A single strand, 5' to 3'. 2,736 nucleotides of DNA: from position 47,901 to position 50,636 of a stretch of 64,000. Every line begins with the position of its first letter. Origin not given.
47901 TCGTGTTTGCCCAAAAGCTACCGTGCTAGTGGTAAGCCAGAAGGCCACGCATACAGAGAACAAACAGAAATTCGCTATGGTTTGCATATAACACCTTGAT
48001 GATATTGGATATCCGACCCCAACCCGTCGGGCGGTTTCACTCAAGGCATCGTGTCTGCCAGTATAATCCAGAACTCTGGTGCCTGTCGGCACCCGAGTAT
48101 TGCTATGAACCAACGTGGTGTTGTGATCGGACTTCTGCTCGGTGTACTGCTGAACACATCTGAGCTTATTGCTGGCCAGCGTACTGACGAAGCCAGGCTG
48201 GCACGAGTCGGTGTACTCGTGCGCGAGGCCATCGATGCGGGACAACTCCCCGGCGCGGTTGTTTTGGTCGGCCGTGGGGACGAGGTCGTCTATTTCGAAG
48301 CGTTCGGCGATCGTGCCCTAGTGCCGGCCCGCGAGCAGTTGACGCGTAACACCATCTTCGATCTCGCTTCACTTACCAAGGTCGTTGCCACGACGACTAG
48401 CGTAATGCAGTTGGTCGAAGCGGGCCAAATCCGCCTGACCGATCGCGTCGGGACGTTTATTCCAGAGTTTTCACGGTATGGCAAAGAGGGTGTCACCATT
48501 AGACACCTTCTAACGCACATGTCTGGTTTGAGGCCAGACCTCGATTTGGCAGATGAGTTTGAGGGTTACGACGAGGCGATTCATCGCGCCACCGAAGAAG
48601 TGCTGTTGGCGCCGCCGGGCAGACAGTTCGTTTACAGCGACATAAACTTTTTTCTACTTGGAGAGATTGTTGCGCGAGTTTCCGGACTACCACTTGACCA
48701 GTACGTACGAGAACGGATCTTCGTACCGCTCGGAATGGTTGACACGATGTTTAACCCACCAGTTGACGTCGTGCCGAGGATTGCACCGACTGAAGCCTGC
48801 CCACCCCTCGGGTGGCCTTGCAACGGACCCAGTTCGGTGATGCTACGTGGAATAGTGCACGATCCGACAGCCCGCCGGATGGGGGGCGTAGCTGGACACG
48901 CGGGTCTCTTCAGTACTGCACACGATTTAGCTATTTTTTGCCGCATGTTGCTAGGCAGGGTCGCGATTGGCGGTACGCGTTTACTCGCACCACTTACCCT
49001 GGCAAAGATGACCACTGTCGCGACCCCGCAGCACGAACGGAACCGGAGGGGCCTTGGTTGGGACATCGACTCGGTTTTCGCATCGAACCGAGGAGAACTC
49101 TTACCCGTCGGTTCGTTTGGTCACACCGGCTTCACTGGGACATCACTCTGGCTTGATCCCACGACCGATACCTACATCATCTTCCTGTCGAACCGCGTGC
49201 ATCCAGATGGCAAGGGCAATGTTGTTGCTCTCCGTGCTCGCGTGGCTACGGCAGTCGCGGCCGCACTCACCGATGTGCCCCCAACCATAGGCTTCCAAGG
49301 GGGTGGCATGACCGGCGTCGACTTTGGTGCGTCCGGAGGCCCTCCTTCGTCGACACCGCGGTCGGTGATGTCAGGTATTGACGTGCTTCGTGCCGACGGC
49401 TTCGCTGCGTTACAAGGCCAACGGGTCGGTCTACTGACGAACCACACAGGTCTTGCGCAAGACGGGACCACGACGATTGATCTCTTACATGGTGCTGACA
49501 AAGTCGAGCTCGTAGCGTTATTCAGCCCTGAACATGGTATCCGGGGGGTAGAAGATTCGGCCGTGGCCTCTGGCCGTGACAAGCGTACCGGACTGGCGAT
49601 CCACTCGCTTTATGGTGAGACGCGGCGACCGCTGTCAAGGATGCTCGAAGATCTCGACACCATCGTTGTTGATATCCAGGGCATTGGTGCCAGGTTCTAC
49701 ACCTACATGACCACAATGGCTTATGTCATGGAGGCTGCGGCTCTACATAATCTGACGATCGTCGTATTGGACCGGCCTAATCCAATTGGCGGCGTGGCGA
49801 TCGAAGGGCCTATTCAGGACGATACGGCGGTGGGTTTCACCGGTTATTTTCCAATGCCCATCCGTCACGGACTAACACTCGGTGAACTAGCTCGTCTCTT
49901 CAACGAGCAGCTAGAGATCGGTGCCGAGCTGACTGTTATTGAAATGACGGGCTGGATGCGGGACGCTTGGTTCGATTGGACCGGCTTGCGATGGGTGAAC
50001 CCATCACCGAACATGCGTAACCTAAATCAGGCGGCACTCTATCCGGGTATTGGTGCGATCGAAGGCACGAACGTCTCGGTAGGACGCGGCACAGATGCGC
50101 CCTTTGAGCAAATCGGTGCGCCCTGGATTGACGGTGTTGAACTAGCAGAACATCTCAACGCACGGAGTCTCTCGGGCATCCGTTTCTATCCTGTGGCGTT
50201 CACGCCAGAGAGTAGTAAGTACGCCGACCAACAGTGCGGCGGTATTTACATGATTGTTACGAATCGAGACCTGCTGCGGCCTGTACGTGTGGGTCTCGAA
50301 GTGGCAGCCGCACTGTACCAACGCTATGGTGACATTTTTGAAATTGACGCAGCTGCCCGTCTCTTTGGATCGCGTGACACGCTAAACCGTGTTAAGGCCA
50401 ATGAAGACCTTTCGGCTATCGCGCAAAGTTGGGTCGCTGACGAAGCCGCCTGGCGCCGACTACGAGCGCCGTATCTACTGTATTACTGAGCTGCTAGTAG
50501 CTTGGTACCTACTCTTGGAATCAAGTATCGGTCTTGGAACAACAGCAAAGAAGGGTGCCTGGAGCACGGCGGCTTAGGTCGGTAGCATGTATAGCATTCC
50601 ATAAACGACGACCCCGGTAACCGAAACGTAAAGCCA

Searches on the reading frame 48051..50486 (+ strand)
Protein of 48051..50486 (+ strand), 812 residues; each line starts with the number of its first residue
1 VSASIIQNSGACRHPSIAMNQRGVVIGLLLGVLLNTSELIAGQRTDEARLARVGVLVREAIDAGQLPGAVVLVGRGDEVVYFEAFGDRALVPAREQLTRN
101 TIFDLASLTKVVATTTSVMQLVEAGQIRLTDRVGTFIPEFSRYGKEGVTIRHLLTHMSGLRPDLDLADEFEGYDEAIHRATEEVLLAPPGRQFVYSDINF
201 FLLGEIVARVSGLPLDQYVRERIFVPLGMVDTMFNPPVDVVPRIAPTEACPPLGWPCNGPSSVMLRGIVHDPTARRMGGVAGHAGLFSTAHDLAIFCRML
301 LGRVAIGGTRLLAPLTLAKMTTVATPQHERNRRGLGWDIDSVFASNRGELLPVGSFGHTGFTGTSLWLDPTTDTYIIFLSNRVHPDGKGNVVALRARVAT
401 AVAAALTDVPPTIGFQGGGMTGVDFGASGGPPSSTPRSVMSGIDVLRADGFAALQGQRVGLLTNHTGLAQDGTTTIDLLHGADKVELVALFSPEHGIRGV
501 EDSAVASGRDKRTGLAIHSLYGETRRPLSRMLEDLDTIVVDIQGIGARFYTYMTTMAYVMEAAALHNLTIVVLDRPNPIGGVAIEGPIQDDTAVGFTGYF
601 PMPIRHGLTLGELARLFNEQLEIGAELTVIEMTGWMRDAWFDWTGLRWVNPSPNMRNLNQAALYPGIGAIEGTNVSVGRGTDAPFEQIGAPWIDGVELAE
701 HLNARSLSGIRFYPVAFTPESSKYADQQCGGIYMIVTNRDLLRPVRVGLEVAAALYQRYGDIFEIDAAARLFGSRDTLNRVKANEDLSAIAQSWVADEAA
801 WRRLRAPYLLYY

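Call 41: search_protein_families(library=pfam, proteins=[window:48051-50486:+], max_evalue=0.00001)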
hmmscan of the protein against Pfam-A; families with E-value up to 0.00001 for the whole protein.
window:48051-50486:+ (812 aa): 3 families
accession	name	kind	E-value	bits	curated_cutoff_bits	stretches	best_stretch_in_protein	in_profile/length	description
PF07075.17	NamZ_N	-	2.6e-78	262.5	26.9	1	459-658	1-202/203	Exo-beta-N-acetylmuramidase NamZ, N-terminal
PF00144.29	Beta-lactamase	-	1.6e-71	241.7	27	1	56-396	4-324/329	Beta-lactamase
PF20732.2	NamZ_C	-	1.8e-45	155.8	25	1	663-811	2-152/152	Exo-beta-N-acetylmuramidase NamZ, C-terminal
